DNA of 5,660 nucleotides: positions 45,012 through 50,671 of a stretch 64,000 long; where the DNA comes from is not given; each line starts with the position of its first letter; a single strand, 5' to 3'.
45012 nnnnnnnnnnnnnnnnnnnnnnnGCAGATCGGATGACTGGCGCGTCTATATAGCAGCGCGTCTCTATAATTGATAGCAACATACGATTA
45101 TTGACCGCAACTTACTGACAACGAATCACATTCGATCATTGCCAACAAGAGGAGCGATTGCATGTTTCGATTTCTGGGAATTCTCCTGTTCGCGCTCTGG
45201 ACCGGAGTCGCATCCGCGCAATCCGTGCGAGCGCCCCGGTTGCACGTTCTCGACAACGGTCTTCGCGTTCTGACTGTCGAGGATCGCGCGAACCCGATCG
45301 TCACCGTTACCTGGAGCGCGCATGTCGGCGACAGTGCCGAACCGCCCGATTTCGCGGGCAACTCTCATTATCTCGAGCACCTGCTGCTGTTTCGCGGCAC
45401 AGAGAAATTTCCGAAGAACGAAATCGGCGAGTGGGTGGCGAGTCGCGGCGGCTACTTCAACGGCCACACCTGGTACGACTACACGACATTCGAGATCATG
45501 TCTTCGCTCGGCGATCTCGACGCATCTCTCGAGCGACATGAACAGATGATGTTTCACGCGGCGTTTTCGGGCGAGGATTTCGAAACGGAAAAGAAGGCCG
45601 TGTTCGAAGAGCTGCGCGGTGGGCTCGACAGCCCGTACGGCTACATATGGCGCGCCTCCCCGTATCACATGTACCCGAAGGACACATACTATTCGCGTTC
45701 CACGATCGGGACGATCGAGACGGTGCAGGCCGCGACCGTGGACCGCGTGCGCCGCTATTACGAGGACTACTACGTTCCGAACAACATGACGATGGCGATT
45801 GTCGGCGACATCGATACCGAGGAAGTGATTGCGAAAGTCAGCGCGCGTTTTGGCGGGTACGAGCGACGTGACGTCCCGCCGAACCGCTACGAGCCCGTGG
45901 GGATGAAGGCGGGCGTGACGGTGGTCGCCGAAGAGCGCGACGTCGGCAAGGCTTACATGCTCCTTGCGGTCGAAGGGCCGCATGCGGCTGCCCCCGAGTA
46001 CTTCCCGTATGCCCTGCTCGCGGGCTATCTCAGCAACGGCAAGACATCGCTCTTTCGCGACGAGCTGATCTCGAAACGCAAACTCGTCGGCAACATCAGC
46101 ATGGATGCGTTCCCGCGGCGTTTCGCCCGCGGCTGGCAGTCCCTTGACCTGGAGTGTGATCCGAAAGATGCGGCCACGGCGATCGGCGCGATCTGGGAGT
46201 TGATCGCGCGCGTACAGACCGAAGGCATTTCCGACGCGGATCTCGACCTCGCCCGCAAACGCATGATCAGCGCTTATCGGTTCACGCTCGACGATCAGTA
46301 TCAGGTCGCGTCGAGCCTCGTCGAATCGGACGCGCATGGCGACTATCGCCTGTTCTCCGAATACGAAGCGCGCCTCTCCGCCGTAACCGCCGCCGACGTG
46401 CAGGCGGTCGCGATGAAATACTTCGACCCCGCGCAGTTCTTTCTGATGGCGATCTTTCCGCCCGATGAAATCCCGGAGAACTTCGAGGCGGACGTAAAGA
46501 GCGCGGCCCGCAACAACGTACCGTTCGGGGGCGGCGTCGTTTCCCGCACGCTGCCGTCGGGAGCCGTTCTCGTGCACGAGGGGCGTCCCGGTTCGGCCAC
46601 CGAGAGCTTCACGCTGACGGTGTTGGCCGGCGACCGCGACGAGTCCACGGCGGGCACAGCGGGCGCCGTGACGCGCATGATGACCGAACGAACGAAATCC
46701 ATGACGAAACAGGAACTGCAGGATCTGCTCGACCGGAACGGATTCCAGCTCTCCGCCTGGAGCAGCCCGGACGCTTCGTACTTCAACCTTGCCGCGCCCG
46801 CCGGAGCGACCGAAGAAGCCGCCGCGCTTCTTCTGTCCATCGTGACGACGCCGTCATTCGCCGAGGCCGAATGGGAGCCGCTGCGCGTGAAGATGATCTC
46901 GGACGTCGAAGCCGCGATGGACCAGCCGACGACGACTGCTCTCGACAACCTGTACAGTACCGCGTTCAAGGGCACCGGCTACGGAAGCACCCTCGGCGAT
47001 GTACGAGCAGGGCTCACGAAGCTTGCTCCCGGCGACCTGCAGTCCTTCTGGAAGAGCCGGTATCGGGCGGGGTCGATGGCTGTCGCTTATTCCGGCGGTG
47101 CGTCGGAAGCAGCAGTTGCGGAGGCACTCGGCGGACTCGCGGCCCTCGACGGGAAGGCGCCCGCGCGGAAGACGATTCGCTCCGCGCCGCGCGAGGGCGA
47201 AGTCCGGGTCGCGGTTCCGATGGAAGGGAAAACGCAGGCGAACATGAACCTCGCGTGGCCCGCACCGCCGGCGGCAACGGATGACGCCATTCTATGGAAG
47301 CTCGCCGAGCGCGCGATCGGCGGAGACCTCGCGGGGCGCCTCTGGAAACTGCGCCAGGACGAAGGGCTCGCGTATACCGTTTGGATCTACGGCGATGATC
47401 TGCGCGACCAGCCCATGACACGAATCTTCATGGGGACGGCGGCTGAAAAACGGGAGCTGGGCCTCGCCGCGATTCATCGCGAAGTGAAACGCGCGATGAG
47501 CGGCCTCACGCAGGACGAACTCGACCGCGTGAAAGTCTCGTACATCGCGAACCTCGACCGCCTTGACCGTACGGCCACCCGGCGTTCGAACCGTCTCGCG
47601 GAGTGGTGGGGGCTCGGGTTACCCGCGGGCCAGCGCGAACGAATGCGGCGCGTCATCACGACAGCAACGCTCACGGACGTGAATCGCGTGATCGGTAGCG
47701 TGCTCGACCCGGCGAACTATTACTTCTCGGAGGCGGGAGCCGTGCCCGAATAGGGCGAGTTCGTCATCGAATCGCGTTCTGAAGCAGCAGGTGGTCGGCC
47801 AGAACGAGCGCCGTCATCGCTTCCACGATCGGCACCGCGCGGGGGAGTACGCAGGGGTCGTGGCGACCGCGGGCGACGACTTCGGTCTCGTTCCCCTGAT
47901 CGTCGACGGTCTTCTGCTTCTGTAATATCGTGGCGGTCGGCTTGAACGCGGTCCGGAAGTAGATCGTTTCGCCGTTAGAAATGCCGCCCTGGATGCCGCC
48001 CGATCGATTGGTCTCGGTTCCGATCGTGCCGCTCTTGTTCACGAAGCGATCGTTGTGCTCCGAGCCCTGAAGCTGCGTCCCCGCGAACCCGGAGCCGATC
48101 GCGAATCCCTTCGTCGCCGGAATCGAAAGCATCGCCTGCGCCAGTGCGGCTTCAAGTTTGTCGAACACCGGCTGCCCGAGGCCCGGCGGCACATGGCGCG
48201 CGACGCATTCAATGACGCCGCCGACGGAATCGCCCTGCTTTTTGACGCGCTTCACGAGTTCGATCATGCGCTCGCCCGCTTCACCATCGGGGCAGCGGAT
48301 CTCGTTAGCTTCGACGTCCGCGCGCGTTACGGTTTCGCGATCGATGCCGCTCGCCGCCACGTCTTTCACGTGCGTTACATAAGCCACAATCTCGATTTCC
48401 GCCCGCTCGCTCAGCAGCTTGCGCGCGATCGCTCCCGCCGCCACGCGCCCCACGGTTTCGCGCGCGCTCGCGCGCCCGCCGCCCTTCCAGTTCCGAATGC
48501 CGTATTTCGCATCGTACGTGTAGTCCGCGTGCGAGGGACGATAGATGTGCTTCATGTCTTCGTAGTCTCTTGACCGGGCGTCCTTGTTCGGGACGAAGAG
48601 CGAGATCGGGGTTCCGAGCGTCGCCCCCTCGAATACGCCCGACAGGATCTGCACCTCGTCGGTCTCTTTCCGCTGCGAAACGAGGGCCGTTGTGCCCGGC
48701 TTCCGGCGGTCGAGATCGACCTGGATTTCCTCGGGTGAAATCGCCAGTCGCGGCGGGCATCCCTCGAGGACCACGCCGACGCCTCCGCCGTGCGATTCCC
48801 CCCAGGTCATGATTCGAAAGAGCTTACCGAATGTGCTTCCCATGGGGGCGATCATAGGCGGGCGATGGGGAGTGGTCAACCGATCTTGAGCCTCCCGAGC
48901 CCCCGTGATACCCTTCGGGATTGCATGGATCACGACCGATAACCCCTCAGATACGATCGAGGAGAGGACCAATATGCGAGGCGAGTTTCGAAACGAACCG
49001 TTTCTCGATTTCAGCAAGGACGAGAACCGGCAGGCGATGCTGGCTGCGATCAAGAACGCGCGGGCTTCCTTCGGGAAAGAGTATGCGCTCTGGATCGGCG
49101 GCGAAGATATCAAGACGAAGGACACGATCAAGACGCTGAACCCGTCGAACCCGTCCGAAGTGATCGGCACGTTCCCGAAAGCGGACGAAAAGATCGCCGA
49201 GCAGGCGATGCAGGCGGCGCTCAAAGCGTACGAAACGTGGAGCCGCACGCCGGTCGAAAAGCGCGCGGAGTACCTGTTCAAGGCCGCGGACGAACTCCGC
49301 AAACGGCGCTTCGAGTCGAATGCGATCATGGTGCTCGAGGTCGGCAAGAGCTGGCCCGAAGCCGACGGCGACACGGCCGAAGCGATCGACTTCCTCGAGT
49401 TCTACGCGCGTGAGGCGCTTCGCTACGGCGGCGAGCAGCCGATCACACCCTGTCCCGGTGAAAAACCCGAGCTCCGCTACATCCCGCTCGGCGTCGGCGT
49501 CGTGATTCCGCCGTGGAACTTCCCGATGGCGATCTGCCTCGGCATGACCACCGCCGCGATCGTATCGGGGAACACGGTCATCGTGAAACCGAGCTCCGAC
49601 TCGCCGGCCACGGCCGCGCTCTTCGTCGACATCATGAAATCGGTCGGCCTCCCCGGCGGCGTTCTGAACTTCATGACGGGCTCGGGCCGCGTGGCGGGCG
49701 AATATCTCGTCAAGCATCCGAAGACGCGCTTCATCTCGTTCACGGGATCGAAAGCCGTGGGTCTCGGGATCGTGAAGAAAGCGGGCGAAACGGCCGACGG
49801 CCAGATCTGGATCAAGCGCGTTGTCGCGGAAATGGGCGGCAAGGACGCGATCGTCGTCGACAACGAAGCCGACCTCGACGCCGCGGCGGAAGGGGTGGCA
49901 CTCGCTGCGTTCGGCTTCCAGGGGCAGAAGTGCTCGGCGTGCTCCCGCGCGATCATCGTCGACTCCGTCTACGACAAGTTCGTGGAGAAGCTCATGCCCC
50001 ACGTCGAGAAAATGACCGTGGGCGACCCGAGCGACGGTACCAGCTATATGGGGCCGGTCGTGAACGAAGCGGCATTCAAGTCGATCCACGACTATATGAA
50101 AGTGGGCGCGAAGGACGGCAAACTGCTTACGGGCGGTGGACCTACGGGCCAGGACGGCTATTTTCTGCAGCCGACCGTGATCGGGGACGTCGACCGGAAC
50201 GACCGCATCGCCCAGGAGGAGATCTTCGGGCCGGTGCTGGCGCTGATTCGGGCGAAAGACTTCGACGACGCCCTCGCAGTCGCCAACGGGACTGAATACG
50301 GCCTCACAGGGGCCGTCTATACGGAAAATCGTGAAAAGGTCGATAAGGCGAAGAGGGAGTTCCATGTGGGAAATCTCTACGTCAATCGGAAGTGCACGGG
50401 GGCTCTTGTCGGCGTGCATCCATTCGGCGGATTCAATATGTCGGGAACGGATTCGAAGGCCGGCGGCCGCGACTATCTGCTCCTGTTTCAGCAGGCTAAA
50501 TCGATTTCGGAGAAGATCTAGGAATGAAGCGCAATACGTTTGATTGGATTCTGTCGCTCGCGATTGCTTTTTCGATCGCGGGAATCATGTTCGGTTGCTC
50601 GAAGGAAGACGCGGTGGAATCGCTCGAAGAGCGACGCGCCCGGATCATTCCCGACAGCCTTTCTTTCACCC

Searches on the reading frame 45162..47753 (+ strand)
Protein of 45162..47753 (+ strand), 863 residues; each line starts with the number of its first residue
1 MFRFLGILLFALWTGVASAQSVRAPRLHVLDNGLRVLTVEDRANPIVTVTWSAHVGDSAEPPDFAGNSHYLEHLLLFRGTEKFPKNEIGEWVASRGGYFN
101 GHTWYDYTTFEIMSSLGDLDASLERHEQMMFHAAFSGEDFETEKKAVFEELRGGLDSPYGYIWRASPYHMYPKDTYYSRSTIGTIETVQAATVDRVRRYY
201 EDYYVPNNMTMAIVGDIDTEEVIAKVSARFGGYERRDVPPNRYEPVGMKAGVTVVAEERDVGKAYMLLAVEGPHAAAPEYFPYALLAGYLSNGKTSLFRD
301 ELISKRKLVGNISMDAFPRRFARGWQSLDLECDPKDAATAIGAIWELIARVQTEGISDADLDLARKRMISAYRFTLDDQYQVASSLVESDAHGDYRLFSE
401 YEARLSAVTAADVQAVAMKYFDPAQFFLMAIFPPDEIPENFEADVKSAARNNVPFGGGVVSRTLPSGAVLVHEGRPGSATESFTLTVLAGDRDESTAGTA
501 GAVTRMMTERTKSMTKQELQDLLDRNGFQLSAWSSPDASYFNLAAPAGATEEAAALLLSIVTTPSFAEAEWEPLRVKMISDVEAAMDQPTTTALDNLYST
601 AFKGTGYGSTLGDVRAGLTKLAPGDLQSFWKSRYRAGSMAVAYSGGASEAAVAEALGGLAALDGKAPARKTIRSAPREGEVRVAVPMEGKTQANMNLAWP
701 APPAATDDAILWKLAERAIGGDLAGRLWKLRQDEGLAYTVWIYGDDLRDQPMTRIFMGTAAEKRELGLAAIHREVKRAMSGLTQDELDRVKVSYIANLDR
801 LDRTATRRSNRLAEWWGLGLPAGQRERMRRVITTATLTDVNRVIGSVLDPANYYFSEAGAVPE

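Call 63: search_protein_families(library=pfam, proteins=[window:45162-47753:+], max_evalue=0.00001)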
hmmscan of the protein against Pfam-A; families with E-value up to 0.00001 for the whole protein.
window:45162-47753:+ (863 aa): 2 families
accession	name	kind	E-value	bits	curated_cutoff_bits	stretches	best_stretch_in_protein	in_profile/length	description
PF05193.26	Peptidase_M16_C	-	1.3e-46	159.1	23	2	191-367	2-180/181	Peptidase M16 inactive domain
PF00675.25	Peptidase_M16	-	6.9e-32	110.8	22.3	2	35-151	1-116/149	Insulinase (Peptidase family M16)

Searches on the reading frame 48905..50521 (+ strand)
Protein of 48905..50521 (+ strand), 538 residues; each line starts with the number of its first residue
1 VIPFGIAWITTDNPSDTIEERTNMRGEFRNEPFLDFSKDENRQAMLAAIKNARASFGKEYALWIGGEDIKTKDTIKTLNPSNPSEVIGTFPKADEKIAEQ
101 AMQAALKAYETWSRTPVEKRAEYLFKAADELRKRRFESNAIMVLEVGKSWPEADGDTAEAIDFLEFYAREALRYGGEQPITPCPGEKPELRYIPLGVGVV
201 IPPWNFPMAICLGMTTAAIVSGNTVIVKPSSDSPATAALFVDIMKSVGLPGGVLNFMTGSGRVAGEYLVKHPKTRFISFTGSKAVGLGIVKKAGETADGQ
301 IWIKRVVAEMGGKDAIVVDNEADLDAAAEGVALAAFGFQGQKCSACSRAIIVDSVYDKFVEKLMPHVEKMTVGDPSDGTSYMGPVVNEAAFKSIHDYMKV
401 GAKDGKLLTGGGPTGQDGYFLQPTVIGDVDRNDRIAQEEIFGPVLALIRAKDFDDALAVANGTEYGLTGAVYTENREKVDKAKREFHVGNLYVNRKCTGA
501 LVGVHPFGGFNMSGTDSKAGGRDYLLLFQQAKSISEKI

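Call 63: search_protein_families(library=pfam, proteins=[window:48905-50521:+], max_evalue=0.00001)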
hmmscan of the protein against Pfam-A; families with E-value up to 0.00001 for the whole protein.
window:48905-50521:+ (538 aa): 1 family
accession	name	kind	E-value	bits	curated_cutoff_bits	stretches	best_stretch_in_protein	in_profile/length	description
PF00171.27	Aldedh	-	9e-148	493.1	23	1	72-534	6-461/461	Aldehyde dehydrogenase family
